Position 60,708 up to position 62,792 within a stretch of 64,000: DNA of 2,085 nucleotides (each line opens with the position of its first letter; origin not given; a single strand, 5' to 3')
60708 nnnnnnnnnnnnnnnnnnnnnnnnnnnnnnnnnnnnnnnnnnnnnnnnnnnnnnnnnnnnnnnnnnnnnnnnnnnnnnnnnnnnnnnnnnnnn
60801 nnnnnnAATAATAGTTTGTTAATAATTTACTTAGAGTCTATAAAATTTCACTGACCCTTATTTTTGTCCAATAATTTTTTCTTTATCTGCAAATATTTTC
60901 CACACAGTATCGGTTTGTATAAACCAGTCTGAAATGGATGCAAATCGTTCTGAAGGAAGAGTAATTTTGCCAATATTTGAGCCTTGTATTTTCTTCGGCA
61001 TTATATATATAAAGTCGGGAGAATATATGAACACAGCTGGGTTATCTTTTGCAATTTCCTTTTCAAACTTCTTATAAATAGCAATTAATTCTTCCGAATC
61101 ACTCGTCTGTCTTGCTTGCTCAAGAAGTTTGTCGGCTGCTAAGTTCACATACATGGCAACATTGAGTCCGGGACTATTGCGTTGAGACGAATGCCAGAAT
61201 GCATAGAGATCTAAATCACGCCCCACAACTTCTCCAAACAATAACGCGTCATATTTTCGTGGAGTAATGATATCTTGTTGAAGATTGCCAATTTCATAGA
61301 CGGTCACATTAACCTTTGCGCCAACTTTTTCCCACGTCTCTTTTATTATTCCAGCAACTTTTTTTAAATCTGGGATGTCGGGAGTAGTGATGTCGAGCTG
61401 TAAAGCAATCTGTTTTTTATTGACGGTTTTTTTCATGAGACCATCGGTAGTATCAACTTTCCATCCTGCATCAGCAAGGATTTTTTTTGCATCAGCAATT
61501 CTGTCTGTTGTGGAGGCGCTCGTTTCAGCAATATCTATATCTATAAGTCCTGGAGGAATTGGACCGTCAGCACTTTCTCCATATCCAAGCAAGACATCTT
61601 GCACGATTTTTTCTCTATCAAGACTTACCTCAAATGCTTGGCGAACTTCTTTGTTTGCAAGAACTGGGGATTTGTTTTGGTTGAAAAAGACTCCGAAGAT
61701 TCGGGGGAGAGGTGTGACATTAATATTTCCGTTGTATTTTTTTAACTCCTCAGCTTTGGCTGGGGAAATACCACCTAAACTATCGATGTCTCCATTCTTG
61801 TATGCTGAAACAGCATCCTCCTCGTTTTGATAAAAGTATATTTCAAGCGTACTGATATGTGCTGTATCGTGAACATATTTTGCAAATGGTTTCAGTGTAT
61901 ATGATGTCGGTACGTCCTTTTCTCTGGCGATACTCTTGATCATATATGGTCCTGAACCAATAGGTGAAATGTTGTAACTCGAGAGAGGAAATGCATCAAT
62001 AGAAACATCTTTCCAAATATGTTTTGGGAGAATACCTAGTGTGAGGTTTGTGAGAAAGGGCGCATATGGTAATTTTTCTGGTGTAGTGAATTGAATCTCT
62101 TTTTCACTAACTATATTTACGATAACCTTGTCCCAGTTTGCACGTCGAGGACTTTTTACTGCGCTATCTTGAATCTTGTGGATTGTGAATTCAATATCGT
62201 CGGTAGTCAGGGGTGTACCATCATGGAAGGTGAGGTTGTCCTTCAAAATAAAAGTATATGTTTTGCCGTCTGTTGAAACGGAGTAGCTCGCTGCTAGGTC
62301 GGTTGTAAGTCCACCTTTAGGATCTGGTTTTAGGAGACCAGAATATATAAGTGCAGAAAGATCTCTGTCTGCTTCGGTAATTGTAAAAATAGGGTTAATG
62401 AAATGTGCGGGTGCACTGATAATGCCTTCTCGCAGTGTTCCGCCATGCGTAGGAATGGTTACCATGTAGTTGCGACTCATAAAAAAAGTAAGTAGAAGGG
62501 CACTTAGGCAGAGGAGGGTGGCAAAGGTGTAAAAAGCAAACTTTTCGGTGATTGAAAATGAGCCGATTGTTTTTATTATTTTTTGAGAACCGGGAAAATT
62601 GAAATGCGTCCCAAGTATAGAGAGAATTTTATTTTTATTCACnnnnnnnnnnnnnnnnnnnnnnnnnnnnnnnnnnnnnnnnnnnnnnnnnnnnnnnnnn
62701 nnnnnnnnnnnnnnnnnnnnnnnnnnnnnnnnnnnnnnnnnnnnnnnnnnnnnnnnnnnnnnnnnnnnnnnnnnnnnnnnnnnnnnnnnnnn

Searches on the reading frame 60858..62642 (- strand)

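Call 55: search_protein_families(library=pfam, proteins=[window:60858-62642:-], max_evalue=0.00001)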
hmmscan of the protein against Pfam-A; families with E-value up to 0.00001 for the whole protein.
window:60858-62642:- (594 aa): 1 family
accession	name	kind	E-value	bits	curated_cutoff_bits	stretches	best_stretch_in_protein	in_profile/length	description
PF00496.27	SBP_bac_5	-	2.7e-61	208.1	32.4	1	113-474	3-349/368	Bacterial extracellular solute-binding proteins, family 5 Middle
